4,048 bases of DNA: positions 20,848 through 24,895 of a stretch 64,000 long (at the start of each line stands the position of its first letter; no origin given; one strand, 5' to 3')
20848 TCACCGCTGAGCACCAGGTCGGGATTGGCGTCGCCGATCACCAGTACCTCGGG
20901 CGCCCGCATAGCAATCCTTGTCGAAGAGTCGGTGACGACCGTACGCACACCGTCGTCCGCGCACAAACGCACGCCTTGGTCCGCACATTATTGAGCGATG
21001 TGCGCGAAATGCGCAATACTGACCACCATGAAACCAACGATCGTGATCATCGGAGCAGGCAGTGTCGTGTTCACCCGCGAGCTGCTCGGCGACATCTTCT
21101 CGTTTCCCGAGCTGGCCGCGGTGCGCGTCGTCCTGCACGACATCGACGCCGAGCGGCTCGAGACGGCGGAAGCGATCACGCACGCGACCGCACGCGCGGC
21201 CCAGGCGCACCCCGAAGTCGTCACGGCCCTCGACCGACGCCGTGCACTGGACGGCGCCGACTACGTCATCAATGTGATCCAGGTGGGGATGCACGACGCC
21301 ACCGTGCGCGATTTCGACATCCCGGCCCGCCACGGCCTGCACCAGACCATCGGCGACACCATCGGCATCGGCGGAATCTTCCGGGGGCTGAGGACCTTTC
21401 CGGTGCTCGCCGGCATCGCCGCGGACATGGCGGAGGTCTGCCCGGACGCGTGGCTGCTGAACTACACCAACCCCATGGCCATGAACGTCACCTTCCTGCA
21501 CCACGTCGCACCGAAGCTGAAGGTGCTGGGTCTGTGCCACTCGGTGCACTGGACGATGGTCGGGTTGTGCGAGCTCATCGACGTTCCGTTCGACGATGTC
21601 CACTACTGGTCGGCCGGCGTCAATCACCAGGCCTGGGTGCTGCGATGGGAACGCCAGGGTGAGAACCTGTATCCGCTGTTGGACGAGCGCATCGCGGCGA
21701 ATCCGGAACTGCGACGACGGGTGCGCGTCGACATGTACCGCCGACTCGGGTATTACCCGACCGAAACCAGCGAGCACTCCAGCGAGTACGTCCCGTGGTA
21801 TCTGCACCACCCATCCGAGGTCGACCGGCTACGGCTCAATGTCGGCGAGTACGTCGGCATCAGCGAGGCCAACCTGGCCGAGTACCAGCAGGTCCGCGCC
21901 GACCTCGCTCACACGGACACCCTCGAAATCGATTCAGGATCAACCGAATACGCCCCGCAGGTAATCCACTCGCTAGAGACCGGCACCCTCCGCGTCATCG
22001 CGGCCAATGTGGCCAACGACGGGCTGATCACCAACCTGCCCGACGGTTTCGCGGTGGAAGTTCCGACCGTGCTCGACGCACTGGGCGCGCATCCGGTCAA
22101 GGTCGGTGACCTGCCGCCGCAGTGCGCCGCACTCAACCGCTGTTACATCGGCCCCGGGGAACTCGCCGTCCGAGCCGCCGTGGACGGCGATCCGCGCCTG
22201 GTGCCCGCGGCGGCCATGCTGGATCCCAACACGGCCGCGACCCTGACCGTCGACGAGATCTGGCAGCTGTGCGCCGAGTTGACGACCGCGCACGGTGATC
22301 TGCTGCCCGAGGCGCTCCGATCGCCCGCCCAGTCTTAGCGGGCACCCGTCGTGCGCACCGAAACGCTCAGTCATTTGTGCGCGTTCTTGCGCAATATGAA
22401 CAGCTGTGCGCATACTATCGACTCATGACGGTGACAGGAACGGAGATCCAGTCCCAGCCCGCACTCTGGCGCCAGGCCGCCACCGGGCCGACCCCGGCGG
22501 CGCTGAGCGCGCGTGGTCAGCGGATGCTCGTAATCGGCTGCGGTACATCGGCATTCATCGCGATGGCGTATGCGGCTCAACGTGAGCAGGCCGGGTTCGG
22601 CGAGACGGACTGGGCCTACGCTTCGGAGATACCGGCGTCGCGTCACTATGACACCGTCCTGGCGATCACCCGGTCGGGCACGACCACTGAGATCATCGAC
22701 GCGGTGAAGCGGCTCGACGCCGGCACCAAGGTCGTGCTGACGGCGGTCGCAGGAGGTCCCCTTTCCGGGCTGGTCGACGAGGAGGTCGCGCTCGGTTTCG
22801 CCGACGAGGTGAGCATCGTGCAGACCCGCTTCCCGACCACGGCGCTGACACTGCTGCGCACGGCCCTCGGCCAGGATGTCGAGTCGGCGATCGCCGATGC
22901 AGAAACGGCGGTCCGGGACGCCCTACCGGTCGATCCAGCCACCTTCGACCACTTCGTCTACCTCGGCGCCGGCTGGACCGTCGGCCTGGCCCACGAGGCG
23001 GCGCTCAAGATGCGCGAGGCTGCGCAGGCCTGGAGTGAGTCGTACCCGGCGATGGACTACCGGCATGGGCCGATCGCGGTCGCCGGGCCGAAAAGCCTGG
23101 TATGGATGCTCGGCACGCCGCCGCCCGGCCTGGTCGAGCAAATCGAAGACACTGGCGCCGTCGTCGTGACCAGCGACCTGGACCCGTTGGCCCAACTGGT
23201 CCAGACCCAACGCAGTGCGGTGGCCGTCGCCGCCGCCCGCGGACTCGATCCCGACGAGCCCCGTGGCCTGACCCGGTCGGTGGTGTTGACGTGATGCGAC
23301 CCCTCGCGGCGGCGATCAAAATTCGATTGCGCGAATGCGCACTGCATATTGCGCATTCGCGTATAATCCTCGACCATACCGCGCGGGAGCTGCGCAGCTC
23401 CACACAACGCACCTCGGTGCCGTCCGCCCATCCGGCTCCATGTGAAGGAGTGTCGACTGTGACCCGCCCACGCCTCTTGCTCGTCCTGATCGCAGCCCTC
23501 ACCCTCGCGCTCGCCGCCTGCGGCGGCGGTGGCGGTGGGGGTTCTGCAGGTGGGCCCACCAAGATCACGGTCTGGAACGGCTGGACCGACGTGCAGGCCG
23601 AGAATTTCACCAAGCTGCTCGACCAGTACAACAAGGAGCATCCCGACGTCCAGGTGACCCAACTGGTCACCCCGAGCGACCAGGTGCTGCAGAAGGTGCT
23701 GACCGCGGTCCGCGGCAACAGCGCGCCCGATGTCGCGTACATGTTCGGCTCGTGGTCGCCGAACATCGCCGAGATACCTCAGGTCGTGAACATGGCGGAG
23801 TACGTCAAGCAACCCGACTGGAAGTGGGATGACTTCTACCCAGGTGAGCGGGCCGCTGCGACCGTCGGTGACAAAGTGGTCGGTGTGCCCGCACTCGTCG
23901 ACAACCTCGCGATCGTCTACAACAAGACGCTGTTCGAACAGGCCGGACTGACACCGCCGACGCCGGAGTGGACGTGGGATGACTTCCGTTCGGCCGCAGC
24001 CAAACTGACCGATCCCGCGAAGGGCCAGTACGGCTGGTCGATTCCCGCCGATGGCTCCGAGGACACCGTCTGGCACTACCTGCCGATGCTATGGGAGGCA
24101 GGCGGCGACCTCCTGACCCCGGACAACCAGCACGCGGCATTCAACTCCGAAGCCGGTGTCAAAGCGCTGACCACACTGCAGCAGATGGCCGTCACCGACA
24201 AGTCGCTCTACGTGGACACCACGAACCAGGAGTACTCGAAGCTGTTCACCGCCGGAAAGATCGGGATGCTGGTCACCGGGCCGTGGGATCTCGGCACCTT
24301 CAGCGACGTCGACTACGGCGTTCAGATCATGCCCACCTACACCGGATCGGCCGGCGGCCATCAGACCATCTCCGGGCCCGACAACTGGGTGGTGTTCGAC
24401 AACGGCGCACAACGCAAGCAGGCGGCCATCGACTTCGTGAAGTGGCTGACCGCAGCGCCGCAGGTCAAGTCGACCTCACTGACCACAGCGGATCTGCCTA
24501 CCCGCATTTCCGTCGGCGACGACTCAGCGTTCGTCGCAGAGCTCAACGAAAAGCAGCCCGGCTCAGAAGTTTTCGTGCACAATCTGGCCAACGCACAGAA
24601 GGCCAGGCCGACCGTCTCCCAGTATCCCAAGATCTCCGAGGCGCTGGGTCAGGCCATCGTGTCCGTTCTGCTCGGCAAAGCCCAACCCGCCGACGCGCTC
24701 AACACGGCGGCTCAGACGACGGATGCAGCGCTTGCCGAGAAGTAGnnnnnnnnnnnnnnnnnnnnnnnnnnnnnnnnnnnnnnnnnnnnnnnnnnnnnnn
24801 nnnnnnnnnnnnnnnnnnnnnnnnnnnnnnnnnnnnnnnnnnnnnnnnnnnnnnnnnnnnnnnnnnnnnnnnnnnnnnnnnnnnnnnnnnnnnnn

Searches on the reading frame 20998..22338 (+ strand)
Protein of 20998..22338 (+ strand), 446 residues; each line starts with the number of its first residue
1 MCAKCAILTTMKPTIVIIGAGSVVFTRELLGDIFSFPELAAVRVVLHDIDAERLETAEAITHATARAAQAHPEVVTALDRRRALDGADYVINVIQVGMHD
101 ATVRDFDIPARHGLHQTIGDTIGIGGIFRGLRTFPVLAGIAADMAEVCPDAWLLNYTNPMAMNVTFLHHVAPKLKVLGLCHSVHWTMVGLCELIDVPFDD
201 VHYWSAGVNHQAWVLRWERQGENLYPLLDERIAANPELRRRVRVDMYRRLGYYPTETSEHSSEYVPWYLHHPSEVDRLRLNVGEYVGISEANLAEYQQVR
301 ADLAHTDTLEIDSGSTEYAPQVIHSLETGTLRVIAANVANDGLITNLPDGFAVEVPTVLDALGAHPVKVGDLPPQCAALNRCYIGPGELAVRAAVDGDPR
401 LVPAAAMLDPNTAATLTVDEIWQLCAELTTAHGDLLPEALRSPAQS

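Call 40: search_protein_families(library=pfam, max_evalue=0.00001, proteins=[window:20998-22338:+])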
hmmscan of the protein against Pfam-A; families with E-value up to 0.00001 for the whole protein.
window:20998-22338:+ (446 aa): 2 families
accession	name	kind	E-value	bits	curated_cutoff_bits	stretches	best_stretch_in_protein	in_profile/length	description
PF02056.22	Glyco_hydro_4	-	6.2e-57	192.5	23.2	1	15-193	2-180/183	Family 4 glycosyl hydrolase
PF11975.13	Glyco_hydro_4C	-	1.4e-49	169.4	24.1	1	206-412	2-211/211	Family 4 glycosyl hydrolase C-terminal domain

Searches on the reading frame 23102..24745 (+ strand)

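Call 40: search_protein_families(library=pfam, max_evalue=0.00001, proteins=[window:23102-24745:+])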
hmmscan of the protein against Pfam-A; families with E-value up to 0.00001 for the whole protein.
window:23102-24745:+ (547 aa): 2 families
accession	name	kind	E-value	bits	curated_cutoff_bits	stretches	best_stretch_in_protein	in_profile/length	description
PF01547.30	SBP_bac_1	-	5.3e-44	151.9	26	1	166-454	5-305/307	Bacterial extracellular solute-binding protein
PF13416.11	SBP_bac_8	-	2.1e-33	116.8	27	1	171-476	1-270/279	Bacterial extracellular solute-binding protein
